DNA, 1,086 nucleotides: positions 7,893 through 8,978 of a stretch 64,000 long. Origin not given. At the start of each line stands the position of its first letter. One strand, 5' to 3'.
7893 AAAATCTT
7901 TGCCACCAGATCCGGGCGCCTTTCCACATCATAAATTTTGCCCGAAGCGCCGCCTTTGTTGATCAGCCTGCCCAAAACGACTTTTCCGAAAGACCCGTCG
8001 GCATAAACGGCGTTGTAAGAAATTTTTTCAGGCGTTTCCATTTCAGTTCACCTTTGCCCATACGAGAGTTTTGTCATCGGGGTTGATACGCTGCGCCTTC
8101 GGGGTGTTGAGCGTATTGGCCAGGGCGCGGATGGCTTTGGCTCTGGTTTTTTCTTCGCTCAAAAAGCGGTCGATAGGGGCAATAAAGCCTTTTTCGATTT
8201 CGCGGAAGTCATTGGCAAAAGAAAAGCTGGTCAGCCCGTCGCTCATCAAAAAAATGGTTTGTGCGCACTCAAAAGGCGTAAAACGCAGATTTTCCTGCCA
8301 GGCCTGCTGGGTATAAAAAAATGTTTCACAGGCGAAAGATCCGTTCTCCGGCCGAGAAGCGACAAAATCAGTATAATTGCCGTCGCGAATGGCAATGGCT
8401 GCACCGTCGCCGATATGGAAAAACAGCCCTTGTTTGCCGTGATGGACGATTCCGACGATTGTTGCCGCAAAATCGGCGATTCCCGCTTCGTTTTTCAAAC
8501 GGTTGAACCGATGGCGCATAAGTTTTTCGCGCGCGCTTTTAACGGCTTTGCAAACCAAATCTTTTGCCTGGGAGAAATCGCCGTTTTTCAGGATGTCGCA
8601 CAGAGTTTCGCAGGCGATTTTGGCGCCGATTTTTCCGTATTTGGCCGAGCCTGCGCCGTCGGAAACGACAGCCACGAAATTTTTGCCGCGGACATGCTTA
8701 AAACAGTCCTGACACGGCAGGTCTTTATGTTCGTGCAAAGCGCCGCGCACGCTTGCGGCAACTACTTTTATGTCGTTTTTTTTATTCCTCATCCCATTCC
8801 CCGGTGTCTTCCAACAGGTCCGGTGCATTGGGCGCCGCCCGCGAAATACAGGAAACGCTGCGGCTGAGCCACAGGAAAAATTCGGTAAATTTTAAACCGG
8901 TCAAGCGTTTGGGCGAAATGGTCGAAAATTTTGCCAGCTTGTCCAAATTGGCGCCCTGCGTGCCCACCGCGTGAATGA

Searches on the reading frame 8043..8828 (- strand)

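Call 62: search_protein_families(library=pfam, proteins=[window:8043-8828:-], max_evalue=0.0001)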
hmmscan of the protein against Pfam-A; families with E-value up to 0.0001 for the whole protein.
window:8043-8828:- (261 aa): 1 family
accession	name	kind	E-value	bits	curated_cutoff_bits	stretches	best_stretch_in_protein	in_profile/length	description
PF13672.11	PP2C_2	-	4.1e-38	131.5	24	1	28-236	1-204/209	Protein phosphatase 2C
